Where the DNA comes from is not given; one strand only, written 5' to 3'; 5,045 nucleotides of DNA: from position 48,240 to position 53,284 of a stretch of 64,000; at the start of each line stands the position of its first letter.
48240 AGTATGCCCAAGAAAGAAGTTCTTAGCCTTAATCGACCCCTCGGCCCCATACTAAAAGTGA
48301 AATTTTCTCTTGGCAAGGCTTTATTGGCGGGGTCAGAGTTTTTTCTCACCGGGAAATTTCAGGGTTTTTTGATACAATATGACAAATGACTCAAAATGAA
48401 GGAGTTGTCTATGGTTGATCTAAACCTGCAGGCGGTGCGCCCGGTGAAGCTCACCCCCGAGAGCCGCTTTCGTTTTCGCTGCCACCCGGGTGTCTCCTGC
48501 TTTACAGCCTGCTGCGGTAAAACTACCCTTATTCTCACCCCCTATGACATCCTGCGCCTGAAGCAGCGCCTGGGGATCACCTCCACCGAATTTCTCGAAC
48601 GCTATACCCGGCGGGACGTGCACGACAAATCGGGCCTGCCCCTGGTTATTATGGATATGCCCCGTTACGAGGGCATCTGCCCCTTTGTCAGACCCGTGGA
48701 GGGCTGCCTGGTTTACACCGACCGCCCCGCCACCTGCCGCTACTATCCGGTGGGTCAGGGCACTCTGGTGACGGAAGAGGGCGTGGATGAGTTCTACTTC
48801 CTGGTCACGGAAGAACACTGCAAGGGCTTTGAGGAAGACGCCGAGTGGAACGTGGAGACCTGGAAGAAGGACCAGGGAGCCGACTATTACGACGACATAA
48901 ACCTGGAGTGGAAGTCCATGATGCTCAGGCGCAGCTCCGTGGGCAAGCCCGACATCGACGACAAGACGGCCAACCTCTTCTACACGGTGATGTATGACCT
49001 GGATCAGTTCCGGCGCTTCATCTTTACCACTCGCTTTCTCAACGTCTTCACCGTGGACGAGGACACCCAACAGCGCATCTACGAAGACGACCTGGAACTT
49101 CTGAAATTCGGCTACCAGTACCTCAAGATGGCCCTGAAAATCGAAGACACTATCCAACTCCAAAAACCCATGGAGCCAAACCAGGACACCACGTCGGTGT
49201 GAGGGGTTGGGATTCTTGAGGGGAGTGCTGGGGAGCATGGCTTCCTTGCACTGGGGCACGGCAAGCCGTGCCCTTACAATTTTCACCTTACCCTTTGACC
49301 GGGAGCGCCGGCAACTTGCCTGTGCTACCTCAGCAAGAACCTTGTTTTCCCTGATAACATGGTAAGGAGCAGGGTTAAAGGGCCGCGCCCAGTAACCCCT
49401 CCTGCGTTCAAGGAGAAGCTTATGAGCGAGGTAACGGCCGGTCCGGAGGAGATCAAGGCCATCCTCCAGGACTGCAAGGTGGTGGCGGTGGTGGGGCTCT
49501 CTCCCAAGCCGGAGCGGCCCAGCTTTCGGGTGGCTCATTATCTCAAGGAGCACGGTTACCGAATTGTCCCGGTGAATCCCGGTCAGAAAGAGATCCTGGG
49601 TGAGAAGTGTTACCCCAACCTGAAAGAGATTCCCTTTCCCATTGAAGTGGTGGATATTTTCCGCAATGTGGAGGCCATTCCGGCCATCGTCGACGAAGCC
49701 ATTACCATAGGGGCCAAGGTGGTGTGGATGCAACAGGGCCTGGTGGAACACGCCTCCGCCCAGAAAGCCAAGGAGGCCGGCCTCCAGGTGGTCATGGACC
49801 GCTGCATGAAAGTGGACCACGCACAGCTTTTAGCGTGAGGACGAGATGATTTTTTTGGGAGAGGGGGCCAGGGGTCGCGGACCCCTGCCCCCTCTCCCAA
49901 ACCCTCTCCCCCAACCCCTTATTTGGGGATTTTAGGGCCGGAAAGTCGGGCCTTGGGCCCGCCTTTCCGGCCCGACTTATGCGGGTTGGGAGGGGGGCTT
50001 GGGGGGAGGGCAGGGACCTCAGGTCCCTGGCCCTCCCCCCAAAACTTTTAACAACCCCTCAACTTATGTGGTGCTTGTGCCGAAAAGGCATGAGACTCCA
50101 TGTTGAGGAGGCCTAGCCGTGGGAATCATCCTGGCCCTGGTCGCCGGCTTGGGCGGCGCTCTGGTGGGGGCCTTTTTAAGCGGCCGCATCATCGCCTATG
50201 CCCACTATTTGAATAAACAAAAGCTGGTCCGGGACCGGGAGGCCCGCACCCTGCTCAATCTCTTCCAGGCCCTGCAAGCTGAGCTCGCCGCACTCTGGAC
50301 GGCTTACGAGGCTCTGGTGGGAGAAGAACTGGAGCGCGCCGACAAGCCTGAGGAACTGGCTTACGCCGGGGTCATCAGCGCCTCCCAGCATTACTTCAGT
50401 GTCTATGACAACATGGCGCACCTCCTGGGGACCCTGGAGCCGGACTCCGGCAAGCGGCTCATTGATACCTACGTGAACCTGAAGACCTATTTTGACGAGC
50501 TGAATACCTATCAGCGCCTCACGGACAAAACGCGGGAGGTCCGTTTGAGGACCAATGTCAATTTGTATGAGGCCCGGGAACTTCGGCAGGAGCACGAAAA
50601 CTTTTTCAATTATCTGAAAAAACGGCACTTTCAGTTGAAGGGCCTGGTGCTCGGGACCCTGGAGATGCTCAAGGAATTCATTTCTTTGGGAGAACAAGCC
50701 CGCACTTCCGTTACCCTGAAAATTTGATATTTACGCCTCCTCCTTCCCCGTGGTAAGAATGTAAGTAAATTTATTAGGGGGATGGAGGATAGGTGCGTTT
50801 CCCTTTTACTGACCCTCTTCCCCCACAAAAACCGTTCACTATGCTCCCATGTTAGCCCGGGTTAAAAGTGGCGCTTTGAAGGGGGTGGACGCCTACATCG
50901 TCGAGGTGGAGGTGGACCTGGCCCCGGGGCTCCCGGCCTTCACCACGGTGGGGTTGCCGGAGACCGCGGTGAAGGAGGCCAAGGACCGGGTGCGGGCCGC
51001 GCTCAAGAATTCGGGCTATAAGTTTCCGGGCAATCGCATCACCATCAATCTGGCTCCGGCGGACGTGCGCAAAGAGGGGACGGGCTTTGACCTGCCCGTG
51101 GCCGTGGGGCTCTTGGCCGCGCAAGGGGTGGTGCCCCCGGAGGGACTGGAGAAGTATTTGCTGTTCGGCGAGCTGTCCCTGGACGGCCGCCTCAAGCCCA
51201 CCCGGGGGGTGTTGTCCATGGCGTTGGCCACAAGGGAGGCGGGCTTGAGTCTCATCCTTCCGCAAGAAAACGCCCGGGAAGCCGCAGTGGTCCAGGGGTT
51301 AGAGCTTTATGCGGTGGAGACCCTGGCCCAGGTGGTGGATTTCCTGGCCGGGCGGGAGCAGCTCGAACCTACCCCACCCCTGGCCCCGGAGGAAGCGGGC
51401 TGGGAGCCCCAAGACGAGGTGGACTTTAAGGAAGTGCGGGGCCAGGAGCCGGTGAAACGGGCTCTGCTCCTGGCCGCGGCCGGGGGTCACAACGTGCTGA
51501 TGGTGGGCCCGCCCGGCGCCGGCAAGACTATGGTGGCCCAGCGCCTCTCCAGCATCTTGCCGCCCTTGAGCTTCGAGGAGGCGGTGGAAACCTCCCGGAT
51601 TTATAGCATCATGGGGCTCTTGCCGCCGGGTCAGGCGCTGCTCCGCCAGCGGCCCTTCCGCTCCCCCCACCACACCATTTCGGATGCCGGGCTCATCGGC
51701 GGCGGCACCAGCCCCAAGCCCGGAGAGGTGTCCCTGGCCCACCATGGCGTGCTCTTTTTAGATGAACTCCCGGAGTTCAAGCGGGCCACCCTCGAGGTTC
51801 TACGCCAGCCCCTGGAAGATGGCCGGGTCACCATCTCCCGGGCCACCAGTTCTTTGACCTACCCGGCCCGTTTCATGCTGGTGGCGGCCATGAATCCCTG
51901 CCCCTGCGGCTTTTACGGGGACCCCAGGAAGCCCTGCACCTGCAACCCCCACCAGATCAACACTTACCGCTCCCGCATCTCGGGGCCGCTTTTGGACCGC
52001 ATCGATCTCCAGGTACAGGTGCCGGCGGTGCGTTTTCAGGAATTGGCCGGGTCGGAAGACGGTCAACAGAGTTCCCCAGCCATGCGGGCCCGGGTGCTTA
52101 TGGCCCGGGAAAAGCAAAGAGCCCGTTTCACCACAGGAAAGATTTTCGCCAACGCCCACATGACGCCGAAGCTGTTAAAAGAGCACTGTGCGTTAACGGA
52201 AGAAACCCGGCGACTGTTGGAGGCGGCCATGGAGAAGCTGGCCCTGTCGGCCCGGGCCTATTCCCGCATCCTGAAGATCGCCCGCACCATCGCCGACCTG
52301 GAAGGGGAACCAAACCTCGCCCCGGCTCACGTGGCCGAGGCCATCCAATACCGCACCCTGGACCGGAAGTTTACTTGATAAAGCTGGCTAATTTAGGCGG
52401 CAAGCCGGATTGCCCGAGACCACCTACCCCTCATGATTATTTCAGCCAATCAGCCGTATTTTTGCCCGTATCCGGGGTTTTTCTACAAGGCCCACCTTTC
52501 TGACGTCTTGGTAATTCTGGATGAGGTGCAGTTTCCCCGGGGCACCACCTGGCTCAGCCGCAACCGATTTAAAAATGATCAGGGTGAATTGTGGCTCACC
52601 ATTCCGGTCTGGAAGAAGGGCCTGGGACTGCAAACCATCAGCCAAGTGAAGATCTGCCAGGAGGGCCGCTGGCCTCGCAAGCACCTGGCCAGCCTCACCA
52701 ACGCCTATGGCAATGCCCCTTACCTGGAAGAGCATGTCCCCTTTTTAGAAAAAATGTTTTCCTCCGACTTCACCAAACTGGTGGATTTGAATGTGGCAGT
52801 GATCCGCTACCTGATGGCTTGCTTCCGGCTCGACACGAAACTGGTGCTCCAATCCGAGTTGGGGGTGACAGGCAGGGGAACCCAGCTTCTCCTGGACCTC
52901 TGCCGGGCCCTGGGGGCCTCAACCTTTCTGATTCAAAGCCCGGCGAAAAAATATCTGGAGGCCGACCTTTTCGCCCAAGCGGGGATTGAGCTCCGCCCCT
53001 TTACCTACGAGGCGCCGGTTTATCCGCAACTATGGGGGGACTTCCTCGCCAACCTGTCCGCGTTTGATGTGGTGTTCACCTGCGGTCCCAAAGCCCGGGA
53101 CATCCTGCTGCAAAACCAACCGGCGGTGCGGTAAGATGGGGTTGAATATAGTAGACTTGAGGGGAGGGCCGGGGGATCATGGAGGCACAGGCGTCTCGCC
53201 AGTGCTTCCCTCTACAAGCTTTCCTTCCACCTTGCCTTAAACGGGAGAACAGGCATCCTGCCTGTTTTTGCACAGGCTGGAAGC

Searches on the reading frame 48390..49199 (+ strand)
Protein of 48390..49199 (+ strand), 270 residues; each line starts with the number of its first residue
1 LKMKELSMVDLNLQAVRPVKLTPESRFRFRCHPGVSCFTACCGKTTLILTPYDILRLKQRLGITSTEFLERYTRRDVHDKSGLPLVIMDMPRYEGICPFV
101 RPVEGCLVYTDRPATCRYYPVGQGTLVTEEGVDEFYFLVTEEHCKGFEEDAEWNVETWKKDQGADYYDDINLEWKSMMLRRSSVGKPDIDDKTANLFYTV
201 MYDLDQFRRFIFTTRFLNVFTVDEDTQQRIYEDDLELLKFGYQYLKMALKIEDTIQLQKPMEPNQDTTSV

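Call 43: search_protein_families(library=pfam, proteins=[window:48390-49199:+], max_evalue=0.0001)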
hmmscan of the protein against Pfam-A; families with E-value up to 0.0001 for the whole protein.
window:48390-49199:+ (270 aa): 1 family
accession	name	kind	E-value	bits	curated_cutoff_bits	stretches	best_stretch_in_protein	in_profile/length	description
PF03692.20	CxxCxxCC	-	5.1e-09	37.1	23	1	36-133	4-73/85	Putative zinc- or iron-chelating domain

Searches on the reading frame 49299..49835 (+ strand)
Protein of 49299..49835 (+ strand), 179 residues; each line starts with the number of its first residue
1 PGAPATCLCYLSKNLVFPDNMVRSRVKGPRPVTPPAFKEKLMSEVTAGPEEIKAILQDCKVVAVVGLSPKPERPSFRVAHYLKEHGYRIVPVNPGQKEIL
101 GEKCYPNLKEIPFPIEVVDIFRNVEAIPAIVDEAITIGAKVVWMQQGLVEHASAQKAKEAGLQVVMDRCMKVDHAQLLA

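Call 43: search_protein_families(library=pfam, proteins=[window:49299-49835:+], max_evalue=0.0001)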
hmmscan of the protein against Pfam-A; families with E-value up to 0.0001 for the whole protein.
window:49299-49835:+ (179 aa): 1 family
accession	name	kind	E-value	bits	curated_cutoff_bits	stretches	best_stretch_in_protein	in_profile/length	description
PF13380.12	CoA_binding_2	-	2.2e-45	154.3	22.8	1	60-174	1-115/116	CoA binding domain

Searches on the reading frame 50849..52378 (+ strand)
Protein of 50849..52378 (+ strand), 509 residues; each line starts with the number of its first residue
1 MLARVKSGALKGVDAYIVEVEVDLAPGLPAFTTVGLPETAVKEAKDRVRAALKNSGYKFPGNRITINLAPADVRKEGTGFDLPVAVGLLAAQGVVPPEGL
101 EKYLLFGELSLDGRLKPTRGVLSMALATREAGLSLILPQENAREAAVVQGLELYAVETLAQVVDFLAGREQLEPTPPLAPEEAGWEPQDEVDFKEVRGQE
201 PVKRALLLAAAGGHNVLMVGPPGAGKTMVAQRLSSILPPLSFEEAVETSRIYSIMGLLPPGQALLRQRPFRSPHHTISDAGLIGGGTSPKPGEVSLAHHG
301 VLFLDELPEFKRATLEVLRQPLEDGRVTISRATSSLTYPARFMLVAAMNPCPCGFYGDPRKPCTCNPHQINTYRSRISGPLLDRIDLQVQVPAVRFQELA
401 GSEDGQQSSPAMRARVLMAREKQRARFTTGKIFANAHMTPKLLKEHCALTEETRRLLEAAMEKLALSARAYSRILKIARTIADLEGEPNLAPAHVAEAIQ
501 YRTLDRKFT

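Call 44: search_protein_families(library=pfam, proteins=[window:50849-52378:+], max_evalue=0.0001)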
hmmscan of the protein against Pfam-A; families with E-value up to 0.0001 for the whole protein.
window:50849-52378:+ (509 aa): 6 families
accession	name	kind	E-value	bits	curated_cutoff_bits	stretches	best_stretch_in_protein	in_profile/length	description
PF01078.27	Mg_chelatase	-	7.6e-97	323.1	20.3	1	192-398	1-206/207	Magnesium chelatase, subunit ChlI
PF13541.12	ChlI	-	1.1e-45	154.9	27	1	20-141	1-121/121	Subunit ChlI of Mg-chelatase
PF13335.12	Mg_chelatase_C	-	1.1e-31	109.6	26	1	407-502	2-94/94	Magnesium chelatase, subunit ChlI C-terminal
PF07728.20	AAA_5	-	1.3e-10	41.9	22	1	215-352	1-125/139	AAA domain (dynein-related subfamily)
PF00493.29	MCM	-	1.3e-09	37.9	23.3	1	290-363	113-184/224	MCM P-loop domain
PF00158.32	Sigma54_activat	-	6e-06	26.5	20.2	0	284-349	79-142/168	Sigma-54 interaction domain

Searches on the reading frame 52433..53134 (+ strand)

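Call 44: search_protein_families(library=pfam, proteins=[window:52433-53134:+], max_evalue=0.0001)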
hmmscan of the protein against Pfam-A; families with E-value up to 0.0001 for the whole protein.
window:52433-53134:+ (233 aa): 1 family
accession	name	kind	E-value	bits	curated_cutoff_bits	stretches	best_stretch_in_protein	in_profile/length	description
PF08889.16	WbqC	-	5.8e-64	216.3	21.3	1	7-223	1-217/218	WbqC-like protein family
